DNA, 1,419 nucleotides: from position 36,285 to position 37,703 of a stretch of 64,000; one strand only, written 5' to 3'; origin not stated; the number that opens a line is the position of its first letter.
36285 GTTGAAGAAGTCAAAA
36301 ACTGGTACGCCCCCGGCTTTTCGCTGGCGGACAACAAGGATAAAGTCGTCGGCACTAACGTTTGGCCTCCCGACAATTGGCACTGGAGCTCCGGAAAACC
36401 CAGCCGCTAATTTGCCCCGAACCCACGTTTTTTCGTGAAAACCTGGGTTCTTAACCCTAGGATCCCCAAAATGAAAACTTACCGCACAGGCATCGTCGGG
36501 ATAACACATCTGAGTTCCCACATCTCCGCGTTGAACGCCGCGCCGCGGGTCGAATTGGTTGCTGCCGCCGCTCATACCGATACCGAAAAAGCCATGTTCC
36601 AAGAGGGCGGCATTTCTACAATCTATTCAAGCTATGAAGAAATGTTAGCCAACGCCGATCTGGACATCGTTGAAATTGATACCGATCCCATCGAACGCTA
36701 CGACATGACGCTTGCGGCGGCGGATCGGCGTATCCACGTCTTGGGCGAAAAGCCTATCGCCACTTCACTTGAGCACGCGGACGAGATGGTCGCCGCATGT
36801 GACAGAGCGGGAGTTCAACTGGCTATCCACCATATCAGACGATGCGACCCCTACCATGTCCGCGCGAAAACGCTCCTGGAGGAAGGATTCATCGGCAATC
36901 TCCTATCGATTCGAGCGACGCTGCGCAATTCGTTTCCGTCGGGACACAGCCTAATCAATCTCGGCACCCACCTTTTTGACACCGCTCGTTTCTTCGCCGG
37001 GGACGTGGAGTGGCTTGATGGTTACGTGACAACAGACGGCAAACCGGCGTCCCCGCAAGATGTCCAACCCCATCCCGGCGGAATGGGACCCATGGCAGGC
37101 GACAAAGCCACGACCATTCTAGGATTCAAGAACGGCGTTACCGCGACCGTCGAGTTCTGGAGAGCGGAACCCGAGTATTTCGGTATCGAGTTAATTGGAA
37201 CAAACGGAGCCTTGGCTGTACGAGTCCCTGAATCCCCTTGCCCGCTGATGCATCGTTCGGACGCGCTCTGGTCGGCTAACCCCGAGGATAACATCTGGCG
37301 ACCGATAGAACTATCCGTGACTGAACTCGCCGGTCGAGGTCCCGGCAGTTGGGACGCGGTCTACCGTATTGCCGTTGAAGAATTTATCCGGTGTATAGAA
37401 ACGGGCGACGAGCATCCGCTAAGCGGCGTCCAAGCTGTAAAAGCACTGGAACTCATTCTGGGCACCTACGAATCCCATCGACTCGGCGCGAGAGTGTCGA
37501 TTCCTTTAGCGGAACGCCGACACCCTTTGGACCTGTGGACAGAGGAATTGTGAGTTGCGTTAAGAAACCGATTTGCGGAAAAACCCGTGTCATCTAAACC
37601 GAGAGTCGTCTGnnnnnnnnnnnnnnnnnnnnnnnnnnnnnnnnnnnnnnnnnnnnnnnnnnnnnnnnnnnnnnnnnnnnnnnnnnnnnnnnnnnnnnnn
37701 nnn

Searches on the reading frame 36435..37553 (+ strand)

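Call 14: search_protein_families(library=pfam, proteins=[window:36435-37553:+], max_evalue=0.01)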
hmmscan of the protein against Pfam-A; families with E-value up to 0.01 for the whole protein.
window:36435-37553:+ (372 aa): 3 families
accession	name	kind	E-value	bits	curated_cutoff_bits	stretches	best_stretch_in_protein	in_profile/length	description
PF01408.29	GFO_IDH_MocA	-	2.3e-17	64.2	24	1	17-132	2-119/120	Oxidoreductase family, NAD-binding Rossmann fold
PF22725.1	GFO_IDH_MocA_C3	-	1.1e-12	48.5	27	1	142-260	2-123/124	GFO/IDH/MocA C-terminal domain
PF02894.22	GFO_IDH_MocA_C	-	1.5e-08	35.1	22.9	1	166-355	22-217/218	Oxidoreductase family, C-terminal alpha/beta domain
